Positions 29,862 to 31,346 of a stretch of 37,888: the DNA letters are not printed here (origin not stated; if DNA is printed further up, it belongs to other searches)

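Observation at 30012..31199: Cas4-family Fe-S nuclease split by a four-helix transmembrane insertion: a putative membrane-embedded DNA nuclease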

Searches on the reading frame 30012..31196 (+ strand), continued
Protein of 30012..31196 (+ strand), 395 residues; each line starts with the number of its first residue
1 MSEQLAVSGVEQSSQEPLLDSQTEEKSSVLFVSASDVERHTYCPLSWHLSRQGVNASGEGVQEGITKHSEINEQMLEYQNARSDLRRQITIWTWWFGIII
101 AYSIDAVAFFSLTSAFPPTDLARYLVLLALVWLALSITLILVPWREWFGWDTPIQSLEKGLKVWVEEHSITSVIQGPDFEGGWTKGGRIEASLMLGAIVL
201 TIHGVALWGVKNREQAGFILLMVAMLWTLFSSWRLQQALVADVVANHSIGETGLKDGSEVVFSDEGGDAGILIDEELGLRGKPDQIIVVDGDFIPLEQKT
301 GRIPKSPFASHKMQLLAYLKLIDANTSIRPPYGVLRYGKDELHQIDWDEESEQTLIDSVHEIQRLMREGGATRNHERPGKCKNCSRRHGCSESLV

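Call 53: predict_structure(alignment_id=A3)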
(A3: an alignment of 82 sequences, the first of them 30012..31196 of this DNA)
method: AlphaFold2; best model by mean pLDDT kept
length: 395 residues; sequences in the alignment: 82
mean_pLDDT: 78.6   pTM: 0.67
mean pLDDT of the five models: 78.6, 78.0, 74.6, 74.5, 74.5
residues with pLDDT >= 90: 105; 70-90: 199; 50-70: 49; < 50: 42
segments of 3 or more residues with pLDDT < 50: 1-26, 170-185
pLDDT, mean of each block of 10 residues (from residue 1): 37 39 52 94 87 81 85 85 85 86 83 79 89 90 78 61 62 39 56 84 81 80 89 90 85 76 59 93 88 90 91 97 91 91 95 97 90 66 70 63
secondary structure, 60 per line:
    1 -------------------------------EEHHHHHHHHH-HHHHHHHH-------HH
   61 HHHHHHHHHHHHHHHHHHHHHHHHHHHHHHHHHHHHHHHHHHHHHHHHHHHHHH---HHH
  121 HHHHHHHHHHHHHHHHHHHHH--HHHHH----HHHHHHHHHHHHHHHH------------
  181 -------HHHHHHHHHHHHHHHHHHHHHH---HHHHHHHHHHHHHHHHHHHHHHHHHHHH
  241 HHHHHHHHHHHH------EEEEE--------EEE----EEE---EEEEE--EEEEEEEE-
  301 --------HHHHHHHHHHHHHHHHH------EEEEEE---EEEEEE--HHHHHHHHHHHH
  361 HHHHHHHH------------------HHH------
elements in order: H34-42 H44-51 H59-114 H118-141 H144-148 H153-168 H188-209 H213-252 E259-263 E272-274 E279-281 E285-289 E292-299 H309-325 E332-337 E341-346 H349-368

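Call 54: search_protein_families(library=padloc, proteins=[window:30012-31196:+], max_evalue=0.01)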
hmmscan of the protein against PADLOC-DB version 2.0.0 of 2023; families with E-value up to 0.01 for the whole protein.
window:30012-31196:+ (395 aa): 18 families
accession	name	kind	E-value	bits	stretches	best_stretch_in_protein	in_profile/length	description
PDLC01250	Cas4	-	1.6e-16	59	1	275-390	58-167/168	"CAS-I,CAS-II,CAS-III,CAS-IV,CAS-V,CAS-VI; acquisition_associated"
PDLC00944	Cas4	-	5e-16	57.4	1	277-390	65-176/177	Cas4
PDLC00943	Cas4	-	1.1e-15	56.1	1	271-390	59-178/180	CRISPR-associated protein Cas4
PDLC01611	Cas4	-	1.7e-13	49.2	1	282-390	54-156/158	"CAS-I,CAS-II,CAS-III,CAS-IV,CAS-V,CAS-VI; acquisition_associated"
PDLC01447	Cas4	-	2.1e-13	49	1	272-392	47-159/161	"CAS-I,CAS-II,CAS-III,CAS-IV,CAS-V,CAS-VI; acquisition_associated"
PDLC02034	Cas4d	-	2.4e-11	41.7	1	272-390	65-180/192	-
PDLC02067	Cas1b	-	7.7e-11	39.5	1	272-386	50-170/533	-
PDLC01773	Cas4c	-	1.3e-10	39.1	1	273-391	80-194/229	-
PDLC02035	Cas4d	-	4.5e-10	37.3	1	272-390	58-174/196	-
PDLC02083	Cas4_II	-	5.1e-09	34.8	1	276-388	72-181/186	-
PDLC00060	DruK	-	1.6e-08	32.2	1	272-391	136-260/347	PD-(D/E)XK nuclease superfamily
PDLC00059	DruK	-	1.9e-08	31.8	1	271-391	118-235/326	PD-(D/E)XK nuclease superfamily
PDLC01747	Cas1g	-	5.6e-07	26.5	1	273-390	57-176/523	-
PDLC02087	Cas4b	-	6.1e-07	27.7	1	278-390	73-188/189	-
PDLC01771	Cas4b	-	1.5e-06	26.5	1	309-390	79-158/162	-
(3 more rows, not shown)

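Call 58: fold_search(model_id=the predicted structure, library=pdb)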
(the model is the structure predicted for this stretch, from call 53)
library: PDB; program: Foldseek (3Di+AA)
matches with E <= 10: 442; with E <= 0.001: 15
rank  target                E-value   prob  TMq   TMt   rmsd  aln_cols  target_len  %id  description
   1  8d3l_J                2.0e-05  1.00  0.27  0.48   3.9       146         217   16  Type I-C Cas4-Cas1-Cas2 complex bound to a PAM/PAM prespacer (released 2022-11-02)
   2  8d3l_I                3.7e-05  1.00  0.28  0.48   3.5       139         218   19  Type I-C Cas4-Cas1-Cas2 complex bound to a PAM/PAM prespacer (released 2022-11-02)
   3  5eax_A                4.3e-05  1.00  0.25  0.10  20.7       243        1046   16  Crystal structure of Dna2 in complex with an ssDNA (released 2015-11-18)
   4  5ean_A                6.1e-05  1.00  0.25  0.10  11.4       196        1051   18  Crystal structure of Dna2 in complex with a 5' overhang DNA (released 2015-11-18)
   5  8d3q_J                7.9e-05  1.00  0.27  0.53   3.6       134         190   18  Type I-C Cas4-Cas1-Cas2 complex bound to a PAM/NoPAM prespacer (released 2022-11-02)
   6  7mi5_A                1.4e-04  1.00  0.27  0.20   2.0       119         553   23  Asymmetrical PAM-Non PAM prespacer bound Cas4/Cas1/Cas2 complex (released 2021-11-17)
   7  8xa9_B                1.5e-04  1.00  0.23  0.41   3.2       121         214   18  Human MGME1 in complex with 5'-overhang DNA (released 2024-03-20)
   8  5eaw_A                1.8e-04  1.00  0.25  0.10  11.8       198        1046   17  Crystal structure of Dna2 nuclease-helicase (released 2015-11-18)
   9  7mi4_A                2.1e-04  1.00  0.29  0.21   3.0       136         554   21  Symmetrical PAM-PAM prespacer bound Cas4/Cas1/Cas2 complex (released 2021-11-17)
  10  5zyv_A                2.4e-04  1.00  0.23  0.43  12.2       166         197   20  Crystal structure of human MGME1 with single strand DNA2 and Ca2+ (released 2018-09-19)
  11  5zyt_C                2.8e-04  1.00  0.22  0.38   3.3       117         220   19  Crystal structure of human MGME1 with 3' overhang double strand DNA3 (released 2018-09-19)
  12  8xa9_A                3.0e-04  1.00  0.23  0.41   3.2       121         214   18  Human MGME1 in complex with 5'-overhang DNA (released 2024-03-20)
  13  5zyu_A                3.0e-04  1.00  0.23  0.39   3.2       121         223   18  The crystal structure of humanMGME1 with single strand DNA2 (released 2018-09-19)
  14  5zyt_D                3.9e-04  1.00  0.23  0.39   3.3       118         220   19  Crystal structure of human MGME1 with 3' overhang double strand DNA3 (released 2018-09-19)
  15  5zyt_A                7.2e-04  1.00  0.26  0.43  23.9       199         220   18  Crystal structure of human MGME1 with 3' overhang double strand DNA3 (released 2018-09-19)
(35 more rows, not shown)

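Call 68: list_cluster_members(proteins=[P0244, P0247, P0248, P0252, P0253, P0256, P0257, P0261, P0263, P0268])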
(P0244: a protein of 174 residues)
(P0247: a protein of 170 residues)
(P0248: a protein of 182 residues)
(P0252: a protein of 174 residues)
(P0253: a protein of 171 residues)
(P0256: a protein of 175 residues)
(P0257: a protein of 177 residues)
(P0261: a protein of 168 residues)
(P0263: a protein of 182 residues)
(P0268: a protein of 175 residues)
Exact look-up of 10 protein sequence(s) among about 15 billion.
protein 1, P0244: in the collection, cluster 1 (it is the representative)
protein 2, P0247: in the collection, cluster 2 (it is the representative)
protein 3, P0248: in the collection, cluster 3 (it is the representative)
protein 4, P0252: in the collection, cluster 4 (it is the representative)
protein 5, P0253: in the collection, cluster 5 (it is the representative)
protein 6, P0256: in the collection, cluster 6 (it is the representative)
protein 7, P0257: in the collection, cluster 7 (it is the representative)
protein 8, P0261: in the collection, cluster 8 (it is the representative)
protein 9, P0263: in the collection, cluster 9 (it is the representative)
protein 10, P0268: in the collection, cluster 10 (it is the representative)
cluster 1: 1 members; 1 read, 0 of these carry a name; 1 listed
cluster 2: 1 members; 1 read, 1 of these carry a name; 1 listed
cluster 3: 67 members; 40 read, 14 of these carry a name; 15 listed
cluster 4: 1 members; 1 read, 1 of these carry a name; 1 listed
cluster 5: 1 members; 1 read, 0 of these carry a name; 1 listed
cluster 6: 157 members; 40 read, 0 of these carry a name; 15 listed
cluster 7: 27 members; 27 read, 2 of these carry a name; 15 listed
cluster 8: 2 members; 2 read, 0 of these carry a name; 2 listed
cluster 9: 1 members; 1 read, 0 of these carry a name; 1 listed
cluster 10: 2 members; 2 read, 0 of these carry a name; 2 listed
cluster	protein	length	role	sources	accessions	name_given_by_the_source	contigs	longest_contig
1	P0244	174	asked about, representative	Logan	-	-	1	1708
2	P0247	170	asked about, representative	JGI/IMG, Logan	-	CRISPR-associated exonuclease Cas4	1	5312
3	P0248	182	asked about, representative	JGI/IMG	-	CRISPR-associated exonuclease Cas4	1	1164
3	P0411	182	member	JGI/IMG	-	CRISPR-associated exonuclease Cas4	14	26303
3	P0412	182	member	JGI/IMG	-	CRISPR-associated exonuclease Cas4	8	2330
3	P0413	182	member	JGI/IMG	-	CRISPR-associated exonuclease Cas4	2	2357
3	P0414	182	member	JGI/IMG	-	CRISPR-associated protein Cas4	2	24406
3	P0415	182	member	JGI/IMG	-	CRISPR-associated exonuclease Cas4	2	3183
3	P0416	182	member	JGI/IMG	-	CRISPR-associated exonuclease Cas4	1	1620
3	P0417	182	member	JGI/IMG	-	CRISPR-associated exonuclease Cas4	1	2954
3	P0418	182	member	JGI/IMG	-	CRISPR-associated exonuclease Cas4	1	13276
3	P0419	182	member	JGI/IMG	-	CRISPR-associated exonuclease Cas4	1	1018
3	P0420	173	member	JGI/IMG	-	CRISPR-associated exonuclease Cas4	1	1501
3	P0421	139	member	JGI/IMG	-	CRISPR-associated exonuclease Cas4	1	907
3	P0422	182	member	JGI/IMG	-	CRISPR-associated exonuclease Cas4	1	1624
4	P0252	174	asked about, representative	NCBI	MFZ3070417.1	MAG: Dna2/Cas4 domain-containing protein [Anaerolineaceae bacterium]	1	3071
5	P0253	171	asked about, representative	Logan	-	-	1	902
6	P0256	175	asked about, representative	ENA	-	-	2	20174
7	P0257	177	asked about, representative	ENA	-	-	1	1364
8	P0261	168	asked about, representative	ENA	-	-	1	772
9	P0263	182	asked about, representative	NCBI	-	-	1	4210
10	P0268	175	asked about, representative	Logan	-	-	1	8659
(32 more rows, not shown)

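Call 70: find_related_loci(query=A3, collection=viral_contigs, flank=8000)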
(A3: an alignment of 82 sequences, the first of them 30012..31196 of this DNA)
Query A3 (395 aa) in viral_contigs; peptide patterns used: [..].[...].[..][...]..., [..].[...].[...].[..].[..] (x = any residue, [..] = any of these).
25 stretches matched a pattern, but none encodes a relative of the query by tblastn (E <= 1e-3).

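Call 78: find_encoding_contigs(protein=P0325, flank=4000, max_places=1)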
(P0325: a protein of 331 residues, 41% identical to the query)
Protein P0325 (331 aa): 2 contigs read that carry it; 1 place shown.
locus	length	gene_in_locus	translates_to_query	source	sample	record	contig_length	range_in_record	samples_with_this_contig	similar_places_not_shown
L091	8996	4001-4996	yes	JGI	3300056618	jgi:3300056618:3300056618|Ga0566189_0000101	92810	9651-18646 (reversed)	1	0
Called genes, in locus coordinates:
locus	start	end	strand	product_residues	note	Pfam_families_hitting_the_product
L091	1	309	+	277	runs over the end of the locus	-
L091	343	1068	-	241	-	PF01411:tRNA-synt_2c, PF07973:tRNA_SAD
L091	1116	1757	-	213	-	-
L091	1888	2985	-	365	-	PF00465:Fe-ADH, PF13685:Fe-ADH_2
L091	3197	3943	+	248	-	PF14811:TPD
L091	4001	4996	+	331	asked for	PF12705:PDDEXK_1, PF01930:Cas_Cas4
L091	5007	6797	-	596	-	PF13522:GATase_6, PF13537:GATase_7, PF01380:SIS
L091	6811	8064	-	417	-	PF00483:NTP_transferase, PF12804:NTP_transf_3, PF25084:LbH_EIF2B, PF00132:Hexapep (weak), PF25087:GMPPB_C, PF00132:Hexapep (weak)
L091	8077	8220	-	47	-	-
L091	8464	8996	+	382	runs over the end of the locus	-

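Call 79: find_encoding_contigs(protein=P0364, flank=4000, max_places=1)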
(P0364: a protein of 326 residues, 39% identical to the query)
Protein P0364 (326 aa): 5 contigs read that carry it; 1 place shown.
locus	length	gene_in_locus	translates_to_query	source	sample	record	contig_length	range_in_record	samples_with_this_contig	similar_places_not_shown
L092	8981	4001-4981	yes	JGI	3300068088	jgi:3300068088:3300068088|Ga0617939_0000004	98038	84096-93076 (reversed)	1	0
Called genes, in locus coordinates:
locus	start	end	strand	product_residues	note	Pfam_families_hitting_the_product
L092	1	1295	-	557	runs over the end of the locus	PF01979:Amidohydro_1, PF13382:Adenine_deam_C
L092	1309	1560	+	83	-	PF04457:MJ1316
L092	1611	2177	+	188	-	-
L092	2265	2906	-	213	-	-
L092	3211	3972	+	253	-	PF14811:TPD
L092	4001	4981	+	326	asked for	PF09874:DUF2101 (weak), PF12705:PDDEXK_1, PF01930:Cas_Cas4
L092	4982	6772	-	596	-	PF13522:GATase_6, PF13537:GATase_7, PF01380:SIS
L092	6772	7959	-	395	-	PF00483:NTP_transferase, PF12804:NTP_transf_3, PF24894:Hexapep_GlmU (faint), PF25084:LbH_EIF2B, PF00132:Hexapep (weak), PF25087:GMPPB_C, PF00132:Hexapep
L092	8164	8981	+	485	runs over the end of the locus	PF07088:GvpD_P-loop, PF06745:ATPase, PF23442:DUF7125 (faint), PF20440:GvpD_bR2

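Call 80: find_encoding_contigs(protein=P0406, flank=4000, max_places=1)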
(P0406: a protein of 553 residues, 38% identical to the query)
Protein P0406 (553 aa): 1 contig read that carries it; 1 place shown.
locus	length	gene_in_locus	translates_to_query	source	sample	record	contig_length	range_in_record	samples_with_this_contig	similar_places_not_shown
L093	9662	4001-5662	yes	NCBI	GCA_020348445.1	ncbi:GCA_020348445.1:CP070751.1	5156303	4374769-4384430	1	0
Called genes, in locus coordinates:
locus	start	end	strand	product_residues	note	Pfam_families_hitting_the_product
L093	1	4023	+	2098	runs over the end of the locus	-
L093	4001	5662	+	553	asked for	PF12705:PDDEXK_1, PF01930:Cas_Cas4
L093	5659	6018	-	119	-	-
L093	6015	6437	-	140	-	-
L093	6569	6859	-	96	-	-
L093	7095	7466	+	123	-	PF01248:Ribosomal_L7Ae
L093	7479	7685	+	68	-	PF01200:Ribosomal_S28e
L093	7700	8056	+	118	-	PF01246:Ribosomal_L24e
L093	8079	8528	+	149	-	PF00334:NDK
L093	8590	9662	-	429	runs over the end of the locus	PF04326:SLFN_AlbA_2, PF13749:HATPase_c_4, PF01022:HTH_5 (weak)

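Call 81: find_encoding_contigs(protein=P0333, flank=4000, max_places=1)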
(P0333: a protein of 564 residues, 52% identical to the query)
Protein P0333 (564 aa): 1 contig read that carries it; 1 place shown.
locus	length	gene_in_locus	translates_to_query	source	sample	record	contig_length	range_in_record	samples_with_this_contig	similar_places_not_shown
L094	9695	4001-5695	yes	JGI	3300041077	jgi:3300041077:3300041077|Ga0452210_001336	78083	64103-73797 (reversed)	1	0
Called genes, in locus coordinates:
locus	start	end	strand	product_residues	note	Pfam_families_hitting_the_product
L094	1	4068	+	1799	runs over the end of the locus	-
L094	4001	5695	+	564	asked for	PF12705:PDDEXK_1, PF01930:Cas_Cas4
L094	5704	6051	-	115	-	-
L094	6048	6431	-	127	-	-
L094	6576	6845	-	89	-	-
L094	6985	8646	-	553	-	-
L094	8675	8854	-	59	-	-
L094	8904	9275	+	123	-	PF01248:Ribosomal_L7Ae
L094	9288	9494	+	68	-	PF01200:Ribosomal_S28e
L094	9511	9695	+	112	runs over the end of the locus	PF01246:Ribosomal_L24e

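Call 85: search_protein_families(library=pfam, proteins=[L009:4020-6998:+, L007:6200-6973:+, L009:8665-8997:-, L009:8997-9419:-, L009:9627-9920:-], max_evalue=0.01)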
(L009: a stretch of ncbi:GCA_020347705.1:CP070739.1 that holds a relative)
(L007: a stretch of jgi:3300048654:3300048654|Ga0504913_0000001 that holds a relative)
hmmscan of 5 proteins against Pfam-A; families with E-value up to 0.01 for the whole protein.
L009:4020-6998:+ (993 aa): 1 family
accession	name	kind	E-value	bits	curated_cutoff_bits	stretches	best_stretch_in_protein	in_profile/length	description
PF00932.25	LTD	-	5.5e-25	88.3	34.3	2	721-803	5-107/109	Lamin Tail Domain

L007:6200-6973:+ (258 aa): 1 family
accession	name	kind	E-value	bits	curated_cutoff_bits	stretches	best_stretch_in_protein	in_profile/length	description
PF14811.11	TPD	-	4e-44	150.3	27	1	110-234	2-127/138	Protein of unknown function TPD sequence-motif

L009:8665-8997:- (110 aa): 0 families

L009:8997-9419:- (140 aa): 0 families

L009:9627-9920:- (97 aa): 1 family
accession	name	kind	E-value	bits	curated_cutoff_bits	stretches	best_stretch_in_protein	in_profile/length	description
PF06008.19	Laminin_I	-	0.0092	16.2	34.6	0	5-75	41-112/259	Laminin Domain I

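Call 87: search_solved_structures(query=L007:6200-6973:+, max_evalue=1, show_alignments=1)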
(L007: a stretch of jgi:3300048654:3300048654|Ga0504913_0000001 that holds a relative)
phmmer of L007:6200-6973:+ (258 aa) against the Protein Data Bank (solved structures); distinct sequences matched with E-value up to 1: 2.
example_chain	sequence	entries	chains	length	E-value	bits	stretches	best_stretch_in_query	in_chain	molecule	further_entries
6oce_A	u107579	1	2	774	0.42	13.1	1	143-168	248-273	stress-gated cation channel 1.2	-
6ysa_A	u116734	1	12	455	0.65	12.5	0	29-104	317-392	Vacuolar-processing enzyme beta-isozyme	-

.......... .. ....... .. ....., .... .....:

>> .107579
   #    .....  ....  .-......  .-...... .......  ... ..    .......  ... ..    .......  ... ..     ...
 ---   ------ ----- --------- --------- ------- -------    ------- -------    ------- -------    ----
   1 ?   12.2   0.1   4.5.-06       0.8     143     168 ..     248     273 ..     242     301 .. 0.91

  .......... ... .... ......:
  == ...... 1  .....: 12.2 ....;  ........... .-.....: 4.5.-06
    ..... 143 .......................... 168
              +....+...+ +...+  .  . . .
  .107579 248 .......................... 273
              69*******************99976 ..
